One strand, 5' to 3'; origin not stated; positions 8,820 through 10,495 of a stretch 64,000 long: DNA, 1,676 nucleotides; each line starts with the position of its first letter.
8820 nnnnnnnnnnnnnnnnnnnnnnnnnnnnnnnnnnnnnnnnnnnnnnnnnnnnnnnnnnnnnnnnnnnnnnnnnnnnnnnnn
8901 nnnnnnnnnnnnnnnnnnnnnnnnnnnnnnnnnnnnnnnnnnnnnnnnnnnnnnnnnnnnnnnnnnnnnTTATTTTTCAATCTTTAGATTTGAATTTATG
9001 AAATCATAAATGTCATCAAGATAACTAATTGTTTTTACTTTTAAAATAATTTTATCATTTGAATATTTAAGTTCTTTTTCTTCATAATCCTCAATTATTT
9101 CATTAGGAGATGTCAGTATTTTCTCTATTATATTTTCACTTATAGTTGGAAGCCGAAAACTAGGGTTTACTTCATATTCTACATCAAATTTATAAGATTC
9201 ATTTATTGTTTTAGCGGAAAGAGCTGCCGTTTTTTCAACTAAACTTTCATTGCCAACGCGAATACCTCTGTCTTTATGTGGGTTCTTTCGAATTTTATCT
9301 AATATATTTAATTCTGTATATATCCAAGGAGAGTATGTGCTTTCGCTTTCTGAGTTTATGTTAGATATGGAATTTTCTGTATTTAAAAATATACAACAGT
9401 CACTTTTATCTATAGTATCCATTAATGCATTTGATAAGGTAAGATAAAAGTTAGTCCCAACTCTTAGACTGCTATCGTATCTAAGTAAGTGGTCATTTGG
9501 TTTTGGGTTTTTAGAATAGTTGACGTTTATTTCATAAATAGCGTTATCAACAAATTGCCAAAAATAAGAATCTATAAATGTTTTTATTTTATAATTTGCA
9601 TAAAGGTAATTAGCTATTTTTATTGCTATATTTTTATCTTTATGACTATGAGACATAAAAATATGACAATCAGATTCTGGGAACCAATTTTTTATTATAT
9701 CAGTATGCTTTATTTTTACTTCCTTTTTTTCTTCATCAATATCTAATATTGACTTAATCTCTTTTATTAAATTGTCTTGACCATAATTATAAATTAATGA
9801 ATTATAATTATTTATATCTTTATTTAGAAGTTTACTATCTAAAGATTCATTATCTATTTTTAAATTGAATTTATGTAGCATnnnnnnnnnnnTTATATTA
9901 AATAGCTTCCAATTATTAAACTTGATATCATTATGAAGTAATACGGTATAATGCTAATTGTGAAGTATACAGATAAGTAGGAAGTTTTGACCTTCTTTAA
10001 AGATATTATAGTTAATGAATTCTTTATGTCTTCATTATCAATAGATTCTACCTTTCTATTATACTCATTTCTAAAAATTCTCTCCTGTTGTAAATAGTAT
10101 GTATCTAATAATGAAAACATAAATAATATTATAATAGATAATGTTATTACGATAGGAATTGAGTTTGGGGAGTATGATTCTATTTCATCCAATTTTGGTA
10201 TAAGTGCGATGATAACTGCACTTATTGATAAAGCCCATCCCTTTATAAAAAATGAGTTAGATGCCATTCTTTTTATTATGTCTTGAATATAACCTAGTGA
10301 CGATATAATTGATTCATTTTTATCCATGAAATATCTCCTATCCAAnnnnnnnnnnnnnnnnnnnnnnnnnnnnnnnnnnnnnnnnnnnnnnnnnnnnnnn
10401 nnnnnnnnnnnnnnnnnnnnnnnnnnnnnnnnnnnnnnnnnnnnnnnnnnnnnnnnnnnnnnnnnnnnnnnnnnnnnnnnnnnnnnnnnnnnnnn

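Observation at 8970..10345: Candidate undescribed defence module: TIR-like protein with a 3-TM partner, translationally coupled to a plasmid rep gene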

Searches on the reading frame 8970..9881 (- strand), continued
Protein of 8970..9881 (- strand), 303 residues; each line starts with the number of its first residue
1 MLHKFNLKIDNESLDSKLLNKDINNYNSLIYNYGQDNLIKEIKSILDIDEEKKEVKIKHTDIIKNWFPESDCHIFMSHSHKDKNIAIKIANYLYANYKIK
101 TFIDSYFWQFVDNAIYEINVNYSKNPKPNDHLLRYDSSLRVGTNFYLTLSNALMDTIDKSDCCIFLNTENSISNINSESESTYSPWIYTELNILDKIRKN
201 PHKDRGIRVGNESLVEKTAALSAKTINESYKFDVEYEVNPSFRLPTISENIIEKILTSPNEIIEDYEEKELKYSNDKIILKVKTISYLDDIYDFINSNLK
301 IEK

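Call 54: search_solved_structures(query=A5, max_evalue=1, show_alignments=2)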
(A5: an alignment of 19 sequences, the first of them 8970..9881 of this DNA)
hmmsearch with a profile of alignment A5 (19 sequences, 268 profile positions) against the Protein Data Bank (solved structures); distinct sequences matched with E-value up to 1: 3.
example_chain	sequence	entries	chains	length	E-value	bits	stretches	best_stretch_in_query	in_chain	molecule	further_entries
9pd3_Q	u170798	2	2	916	0.073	15.8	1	144-228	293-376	DNA repair endonuclease XPF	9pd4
6sxa_F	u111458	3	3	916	0.073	15.8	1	144-228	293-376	DNA repair endonuclease XPF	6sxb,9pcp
9qec_A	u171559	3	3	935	0.076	15.7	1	144-228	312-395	DNA repair endonuclease XPF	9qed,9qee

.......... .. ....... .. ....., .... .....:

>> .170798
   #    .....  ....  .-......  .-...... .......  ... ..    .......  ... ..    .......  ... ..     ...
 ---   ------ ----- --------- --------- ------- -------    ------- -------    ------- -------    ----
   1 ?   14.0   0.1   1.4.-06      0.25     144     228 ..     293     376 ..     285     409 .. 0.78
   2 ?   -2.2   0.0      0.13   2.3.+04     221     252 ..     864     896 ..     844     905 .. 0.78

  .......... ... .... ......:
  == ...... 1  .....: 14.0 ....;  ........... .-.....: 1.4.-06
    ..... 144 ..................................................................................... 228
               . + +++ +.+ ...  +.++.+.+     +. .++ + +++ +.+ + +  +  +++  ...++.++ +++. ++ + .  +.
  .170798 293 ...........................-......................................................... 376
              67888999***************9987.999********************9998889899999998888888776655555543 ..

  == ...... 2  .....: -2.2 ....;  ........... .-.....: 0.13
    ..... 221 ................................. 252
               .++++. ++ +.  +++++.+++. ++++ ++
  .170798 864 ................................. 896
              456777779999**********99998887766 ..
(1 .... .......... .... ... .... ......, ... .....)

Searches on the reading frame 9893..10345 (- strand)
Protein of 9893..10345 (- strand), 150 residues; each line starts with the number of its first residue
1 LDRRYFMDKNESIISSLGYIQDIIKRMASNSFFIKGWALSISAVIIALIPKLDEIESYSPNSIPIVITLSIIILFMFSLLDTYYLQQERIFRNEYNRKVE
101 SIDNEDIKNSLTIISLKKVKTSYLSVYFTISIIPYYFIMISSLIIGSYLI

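Call 3: search_protein_families(library=pfam, proteins=[window:9893-10345:-], max_evalue=1)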
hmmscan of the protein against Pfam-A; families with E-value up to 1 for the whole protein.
window:9893-10345:- (150 aa): 3 families
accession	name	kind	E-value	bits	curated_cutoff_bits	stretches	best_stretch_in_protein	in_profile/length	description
PF20136.4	DUF6526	-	0.0064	16.9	23.7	1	41-112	25-99/145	Family of unknown function (DUF6526)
PF24838.2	8xMP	-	0.01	16.1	30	1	25-148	17-134/136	Octameric membrane protein family (8xMP)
PF07010.17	Endomucin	-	0.045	14.1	26.6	1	56-86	185-215/260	Endomucin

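Call 4: search_protein_families(library=padloc, proteins=[window:9893-10345:-], max_evalue=1)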
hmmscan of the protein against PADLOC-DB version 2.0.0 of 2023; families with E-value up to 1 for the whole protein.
window:9893-10345:- (150 aa): 4 families
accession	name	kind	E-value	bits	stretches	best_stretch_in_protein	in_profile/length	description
PDLC04686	PDC-M50A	-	5e-27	92.8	1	12-148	4-130/134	-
PDLC04685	PDC-M50A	-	1.9e-19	68.2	1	11-145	3-125/130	-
PDLC04684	PDC-M50A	-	8.2e-16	56.9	1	7-143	8-136/159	-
PDLC04687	PDC-M50A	-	5.4e-13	47.2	1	8-149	6-139/144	-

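Call 5: search_protein_families(library=ncbifam, proteins=[window:9893-10345:-], max_evalue=1)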
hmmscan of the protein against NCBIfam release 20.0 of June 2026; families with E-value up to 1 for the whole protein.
window:9893-10345:- (150 aa): 0 families

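Call 19: find_homologous_proteins(query=window:9893-10327:-)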
Query window:9893-10327:- (144 aa): 51 proteins with E <= 0.001 among 95 candidates.
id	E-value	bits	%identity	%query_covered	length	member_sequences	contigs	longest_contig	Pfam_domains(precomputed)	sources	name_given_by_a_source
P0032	5.5e-80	284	100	100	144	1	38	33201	-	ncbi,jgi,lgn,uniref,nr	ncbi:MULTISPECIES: hypothetical protein [Bacteria]|uniref:Uncharacterized protein n=3 Tax=Gammaprote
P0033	1.1e-79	283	99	100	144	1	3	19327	-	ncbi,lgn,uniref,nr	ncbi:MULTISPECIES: hypothetical protein [Providencia]|uniref:hypothetical protein n=1 Tax=Providenci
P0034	1.3e-79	283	99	100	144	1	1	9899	-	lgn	-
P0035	3.0e-79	282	98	100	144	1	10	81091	-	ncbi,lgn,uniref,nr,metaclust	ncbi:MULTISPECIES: hypothetical protein [Providencia]|uniref:hypothetical protein n=1 Tax=Providenci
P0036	2.5e-77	275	96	100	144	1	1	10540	-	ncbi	ncbi:hypothetical protein WMR60_004086 [Providencia rettgeri]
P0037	1.6e-76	273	96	100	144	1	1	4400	-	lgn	-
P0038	5.6e-49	184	66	95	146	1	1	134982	-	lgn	-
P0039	6.5e-49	183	66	95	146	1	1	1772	-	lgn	-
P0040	2.4e-48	182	65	95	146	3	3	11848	-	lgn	-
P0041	3.3e-48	181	64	95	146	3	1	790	-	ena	-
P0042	1.1e-47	179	64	94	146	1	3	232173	-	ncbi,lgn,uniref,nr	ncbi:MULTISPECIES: hypothetical protein [Pectobacterium]|uniref:hypothetical protein n=1 Tax=Pectoba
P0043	3.6e-44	168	64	95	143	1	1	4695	-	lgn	-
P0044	1.1e-42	163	60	92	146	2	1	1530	-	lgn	-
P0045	1.4e-41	160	64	86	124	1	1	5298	-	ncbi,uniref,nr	ncbi:hypothetical protein [Plesiomonas shigelloides]|uniref:hypothetical protein n=1 Tax=Plesiomonas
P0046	2.8e-34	136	53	90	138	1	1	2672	-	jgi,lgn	jgi:hypothetical protein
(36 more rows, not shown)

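Call 39: search_protein_families(library=pfam, alignment_id=A2, max_evalue=10)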
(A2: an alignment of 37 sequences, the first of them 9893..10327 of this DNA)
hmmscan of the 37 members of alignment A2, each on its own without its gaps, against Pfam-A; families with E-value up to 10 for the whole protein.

A. member 1, window:9893-10327:- (144 aa): 3 families
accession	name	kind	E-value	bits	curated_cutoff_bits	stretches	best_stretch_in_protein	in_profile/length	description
PF20136.4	DUF6526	-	0.006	17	23.7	1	35-106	25-99/145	Family of unknown function (DUF6526)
PF24838.2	8xMP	-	0.0092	16.2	30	1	19-142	17-134/136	Octameric membrane protein family (8xMP)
PF07010.17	Endomucin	-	0.042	14.2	26.6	1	50-80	185-215/260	Endomucin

B. families by the number of members that match (of 37 scanned): 24 families
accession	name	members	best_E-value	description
PF20136.4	DUF6526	12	0.002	Family of unknown function (DUF6526)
PF24838.2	8xMP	10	0.00036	Octameric membrane protein family (8xMP)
PF05814.16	Ac76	8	0.00064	Orf76 (Ac76)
PF04971.17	Phage_holin_2_1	3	0.2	Bacteriophage P21 holin S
PF07010.17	Endomucin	2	0.042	Endomucin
PF06212.17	GRIM-19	2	0.1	GRIM-19 protein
PF23868.1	Mmc1_C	2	0.16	Mmc1 C-terminal domain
PF18916.5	Lycopene_cyc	2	0.24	Lycopene cyclase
PF07672.19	MFS_Mycoplasma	1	0.00092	Mycoplasma MFS transporter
PF14340.12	DUF4395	1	0.0036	Domain of unknown function (DUF4395)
PF15146.11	FANCAA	1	0.06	Fanconi anemia-associated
PF06736.16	TMEM175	1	0.062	Endosomal/lysosomal potassium channel TMEM175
PF12089.13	DUF3566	1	0.077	Transmembrane domain of unknown function (DUF3566)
PF14138.11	COX16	1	0.088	Cytochrome c oxidase assembly protein COX16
PF19608.4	DUF6113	1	0.096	Family of unknown function (DUF6113)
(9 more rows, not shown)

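Call 48: search_protein_representatives(alignment_id=A4)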
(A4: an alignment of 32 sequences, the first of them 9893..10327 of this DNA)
Query: 32 sequences, 144 profile positions. Proteins with E-value up to 0.001 (for the whole library): 4983; up to 1e-10: 3310; up to 1e-30: 31. The best 150 are listed.
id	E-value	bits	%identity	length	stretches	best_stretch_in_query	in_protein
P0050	4.5e-52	191.9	-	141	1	3-141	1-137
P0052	1.1e-51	190.7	-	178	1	4-144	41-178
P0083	1.6e-51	190.2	-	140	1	4-141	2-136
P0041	5.0e-51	188.6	-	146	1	3-138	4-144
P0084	4.6e-44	166.0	-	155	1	2-141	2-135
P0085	3.5e-37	143.7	-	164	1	5-139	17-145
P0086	1.4e-36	141.7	-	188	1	4-140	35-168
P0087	6.5e-36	139.6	-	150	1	7-139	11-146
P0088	3.9e-35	137.0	-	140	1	5-139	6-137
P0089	4.0e-34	133.7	-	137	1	7-135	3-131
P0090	4.6e-34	133.6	-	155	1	3-137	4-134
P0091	8.9e-34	132.6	-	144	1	6-140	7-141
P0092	9.2e-34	132.6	-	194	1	11-142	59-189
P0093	1.1e-33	132.4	-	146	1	5-142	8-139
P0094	1.4e-33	132.0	-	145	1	4-140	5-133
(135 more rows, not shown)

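Call 49: predict_structure(alignment_id=A4)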
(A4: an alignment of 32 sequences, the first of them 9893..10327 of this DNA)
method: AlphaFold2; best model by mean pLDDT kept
length: 144 residues; sequences in the alignment: 32
mean_pLDDT: 85.6   pTM: 0.78
mean pLDDT of the five models: 85.6, 85.4, 85.0, 84.8, 83.6
residues with pLDDT >= 90: 65; 70-90: 66; 50-70: 13; < 50: 0
segments of 3 or more residues with pLDDT < 50: none
pLDDT, mean of each block of 10 residues (from residue 1): 70 91 95 92 77 72 93 96 91 84 74 85 92 91 78
secondary structure, 60 per line:
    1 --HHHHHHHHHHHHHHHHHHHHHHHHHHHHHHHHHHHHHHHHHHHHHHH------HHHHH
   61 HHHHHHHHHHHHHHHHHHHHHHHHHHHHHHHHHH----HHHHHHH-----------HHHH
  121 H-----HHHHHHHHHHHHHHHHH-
elements in order: H3-49 H56-94 H99-105 H117-121 H127-143
